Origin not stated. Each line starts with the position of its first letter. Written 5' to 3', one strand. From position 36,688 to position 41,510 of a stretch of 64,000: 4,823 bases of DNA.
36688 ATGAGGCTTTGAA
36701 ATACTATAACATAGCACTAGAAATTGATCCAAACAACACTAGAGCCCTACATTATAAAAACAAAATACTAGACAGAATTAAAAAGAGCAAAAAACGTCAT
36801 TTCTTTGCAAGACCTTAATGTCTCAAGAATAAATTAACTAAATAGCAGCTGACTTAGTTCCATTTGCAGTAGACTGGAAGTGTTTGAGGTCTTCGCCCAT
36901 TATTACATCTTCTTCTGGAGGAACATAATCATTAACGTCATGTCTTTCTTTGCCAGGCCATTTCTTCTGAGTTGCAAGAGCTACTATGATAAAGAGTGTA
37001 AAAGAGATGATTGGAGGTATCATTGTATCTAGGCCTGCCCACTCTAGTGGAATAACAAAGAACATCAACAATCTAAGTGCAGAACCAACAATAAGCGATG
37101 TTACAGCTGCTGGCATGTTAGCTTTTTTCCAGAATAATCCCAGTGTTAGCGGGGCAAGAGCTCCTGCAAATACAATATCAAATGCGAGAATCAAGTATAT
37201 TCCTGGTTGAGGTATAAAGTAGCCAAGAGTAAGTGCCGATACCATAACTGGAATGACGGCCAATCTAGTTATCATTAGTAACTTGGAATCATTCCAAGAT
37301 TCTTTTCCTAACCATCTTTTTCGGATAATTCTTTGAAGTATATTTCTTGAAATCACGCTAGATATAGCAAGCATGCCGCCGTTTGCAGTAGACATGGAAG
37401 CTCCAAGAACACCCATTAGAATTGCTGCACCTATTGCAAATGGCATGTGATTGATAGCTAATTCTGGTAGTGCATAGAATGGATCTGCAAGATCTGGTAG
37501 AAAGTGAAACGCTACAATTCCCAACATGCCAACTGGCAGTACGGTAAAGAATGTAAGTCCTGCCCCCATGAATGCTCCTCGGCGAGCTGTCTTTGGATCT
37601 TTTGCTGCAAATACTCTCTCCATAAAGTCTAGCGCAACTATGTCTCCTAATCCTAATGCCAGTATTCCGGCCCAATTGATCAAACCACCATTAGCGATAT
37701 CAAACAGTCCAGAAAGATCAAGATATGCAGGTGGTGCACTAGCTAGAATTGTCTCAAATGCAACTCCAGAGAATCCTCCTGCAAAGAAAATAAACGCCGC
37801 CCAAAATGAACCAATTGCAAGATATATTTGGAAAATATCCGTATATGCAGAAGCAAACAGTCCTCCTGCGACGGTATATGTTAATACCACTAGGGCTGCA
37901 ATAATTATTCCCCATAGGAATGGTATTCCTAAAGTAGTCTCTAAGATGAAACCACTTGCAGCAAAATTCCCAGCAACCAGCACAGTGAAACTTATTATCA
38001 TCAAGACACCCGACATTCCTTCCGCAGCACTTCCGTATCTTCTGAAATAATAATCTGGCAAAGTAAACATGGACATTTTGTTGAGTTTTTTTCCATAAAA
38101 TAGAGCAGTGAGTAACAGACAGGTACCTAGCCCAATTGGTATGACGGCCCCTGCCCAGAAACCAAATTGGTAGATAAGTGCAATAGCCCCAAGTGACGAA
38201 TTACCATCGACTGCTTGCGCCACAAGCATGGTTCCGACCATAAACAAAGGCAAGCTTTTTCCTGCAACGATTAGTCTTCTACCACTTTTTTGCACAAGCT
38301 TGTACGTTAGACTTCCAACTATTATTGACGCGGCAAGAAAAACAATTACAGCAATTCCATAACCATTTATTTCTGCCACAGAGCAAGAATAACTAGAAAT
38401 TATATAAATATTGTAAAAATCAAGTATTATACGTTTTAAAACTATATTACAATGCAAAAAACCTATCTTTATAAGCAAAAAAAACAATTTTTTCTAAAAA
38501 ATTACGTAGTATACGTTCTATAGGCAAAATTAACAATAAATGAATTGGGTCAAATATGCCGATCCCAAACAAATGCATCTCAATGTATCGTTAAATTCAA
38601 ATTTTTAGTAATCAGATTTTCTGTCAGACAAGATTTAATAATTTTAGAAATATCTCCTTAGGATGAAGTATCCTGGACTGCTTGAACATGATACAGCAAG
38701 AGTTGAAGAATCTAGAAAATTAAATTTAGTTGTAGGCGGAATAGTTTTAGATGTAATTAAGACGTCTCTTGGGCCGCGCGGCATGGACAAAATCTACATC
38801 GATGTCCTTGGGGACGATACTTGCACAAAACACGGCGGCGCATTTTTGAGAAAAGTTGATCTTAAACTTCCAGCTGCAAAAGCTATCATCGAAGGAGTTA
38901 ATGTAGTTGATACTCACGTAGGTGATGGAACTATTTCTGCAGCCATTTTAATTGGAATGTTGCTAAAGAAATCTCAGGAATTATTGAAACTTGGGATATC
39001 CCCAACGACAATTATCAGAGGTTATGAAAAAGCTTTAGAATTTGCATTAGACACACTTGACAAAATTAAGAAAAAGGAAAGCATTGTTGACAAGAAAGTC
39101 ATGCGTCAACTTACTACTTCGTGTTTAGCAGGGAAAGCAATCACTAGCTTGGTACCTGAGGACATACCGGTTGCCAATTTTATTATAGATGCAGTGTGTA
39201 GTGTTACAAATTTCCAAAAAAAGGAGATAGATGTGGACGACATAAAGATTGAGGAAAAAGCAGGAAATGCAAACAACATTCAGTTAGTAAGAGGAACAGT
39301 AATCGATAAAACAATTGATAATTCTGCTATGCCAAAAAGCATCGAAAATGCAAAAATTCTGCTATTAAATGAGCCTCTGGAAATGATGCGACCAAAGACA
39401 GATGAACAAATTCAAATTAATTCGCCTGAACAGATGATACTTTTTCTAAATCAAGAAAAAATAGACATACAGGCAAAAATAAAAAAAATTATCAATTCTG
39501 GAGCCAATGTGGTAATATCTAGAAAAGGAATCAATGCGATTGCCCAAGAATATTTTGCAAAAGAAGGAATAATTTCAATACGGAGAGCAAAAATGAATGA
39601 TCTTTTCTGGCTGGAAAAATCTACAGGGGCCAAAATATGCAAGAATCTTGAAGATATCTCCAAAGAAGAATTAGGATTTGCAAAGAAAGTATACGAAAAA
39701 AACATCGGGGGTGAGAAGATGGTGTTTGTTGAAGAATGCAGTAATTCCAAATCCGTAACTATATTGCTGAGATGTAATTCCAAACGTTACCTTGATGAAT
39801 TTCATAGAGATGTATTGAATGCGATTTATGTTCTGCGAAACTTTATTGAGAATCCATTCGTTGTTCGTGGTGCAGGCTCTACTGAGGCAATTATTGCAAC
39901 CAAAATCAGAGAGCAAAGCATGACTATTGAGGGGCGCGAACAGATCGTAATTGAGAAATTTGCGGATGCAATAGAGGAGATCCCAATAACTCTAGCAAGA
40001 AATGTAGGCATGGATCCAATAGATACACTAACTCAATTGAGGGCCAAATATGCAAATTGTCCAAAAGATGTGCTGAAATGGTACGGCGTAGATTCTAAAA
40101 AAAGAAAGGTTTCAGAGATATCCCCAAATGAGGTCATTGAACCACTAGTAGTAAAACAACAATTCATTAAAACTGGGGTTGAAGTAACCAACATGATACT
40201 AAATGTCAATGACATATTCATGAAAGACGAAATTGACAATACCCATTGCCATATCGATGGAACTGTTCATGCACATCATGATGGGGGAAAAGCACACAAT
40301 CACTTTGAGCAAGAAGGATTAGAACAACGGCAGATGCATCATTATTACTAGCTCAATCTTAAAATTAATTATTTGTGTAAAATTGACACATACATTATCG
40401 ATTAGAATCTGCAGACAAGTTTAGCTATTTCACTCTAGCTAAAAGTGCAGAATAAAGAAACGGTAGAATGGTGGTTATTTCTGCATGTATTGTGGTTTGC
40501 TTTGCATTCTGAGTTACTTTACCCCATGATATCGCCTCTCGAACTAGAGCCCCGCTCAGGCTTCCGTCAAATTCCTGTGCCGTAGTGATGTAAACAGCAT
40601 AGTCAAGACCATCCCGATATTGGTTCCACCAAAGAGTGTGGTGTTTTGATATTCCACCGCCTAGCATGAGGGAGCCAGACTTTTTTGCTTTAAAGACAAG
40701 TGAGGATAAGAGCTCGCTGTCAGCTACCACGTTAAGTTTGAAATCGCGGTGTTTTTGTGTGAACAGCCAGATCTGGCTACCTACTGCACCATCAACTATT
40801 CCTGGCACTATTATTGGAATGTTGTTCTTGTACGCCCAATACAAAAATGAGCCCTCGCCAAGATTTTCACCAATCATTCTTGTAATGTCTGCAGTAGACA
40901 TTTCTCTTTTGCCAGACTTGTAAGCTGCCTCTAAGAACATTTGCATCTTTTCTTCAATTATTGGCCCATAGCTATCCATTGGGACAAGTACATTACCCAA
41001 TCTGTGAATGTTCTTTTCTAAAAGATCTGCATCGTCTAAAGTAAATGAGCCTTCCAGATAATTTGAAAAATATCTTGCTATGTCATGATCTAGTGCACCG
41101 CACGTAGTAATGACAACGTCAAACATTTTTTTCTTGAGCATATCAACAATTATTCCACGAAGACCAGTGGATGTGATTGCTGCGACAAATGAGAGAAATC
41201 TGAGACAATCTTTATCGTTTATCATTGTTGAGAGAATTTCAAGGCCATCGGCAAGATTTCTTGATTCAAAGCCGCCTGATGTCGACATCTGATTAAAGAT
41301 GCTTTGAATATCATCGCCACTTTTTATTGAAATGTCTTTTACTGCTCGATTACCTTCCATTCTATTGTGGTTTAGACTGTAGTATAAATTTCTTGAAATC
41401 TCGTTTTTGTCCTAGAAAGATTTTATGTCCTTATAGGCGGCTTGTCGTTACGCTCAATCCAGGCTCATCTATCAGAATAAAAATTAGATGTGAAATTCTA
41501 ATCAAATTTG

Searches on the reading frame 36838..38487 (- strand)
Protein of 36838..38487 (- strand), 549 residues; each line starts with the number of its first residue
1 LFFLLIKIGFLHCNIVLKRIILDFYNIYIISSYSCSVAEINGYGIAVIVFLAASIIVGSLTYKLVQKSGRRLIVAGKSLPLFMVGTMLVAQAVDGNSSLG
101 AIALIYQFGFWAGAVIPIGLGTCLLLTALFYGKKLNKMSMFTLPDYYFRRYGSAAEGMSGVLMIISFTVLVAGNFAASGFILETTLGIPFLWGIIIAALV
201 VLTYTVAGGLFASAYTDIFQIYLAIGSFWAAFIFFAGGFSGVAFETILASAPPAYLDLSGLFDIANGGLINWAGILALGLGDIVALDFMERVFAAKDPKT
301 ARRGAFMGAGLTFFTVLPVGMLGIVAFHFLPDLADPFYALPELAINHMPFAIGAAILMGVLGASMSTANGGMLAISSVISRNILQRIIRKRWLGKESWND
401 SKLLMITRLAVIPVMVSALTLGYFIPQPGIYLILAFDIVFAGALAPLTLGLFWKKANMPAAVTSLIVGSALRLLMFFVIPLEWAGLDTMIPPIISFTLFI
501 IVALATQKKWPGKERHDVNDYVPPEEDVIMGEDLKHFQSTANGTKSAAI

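Call 62: search_protein_families(library=pfam, proteins=[window:36838-38487:-], max_evalue=0.001)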
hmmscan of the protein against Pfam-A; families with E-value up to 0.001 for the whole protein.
window:36838-38487:- (549 aa): 1 family
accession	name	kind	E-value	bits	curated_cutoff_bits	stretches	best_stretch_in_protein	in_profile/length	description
PF00474.23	SSF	-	9.4e-31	107.5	22.8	1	73-468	2-406/406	Sodium:solute symporter family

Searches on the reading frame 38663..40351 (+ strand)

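Call 62: search_protein_families(library=pfam, proteins=[window:38663-40351:+], max_evalue=0.001)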
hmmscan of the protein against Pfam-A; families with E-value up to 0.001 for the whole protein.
window:38663-40351:+ (562 aa): 1 family
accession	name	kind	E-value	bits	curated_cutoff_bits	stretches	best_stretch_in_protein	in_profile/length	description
PF00118.29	Cpn60_TCP1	-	1.4e-131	440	34.3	1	30-521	3-488/490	TCP-1/cpn60 chaperonin family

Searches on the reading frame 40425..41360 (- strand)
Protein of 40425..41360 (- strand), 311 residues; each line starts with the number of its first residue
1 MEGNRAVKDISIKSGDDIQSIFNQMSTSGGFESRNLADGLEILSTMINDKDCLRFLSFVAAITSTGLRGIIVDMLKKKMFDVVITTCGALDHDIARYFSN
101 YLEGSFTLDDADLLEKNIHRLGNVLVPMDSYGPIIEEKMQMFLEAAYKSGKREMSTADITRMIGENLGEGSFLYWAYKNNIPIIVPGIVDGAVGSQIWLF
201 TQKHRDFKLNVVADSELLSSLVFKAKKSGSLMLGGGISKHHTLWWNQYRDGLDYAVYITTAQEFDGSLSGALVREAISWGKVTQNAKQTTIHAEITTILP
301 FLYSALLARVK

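Call 62: search_protein_families(library=pfam, proteins=[window:40425-41360:-], max_evalue=0.001)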
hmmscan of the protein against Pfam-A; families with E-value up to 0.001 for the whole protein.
window:40425-41360:- (311 aa): 1 family
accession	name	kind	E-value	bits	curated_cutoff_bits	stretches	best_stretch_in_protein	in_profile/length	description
PF01916.23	DS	-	3.6e-100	335.4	27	1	21-305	2-287/288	Deoxyhypusine synthase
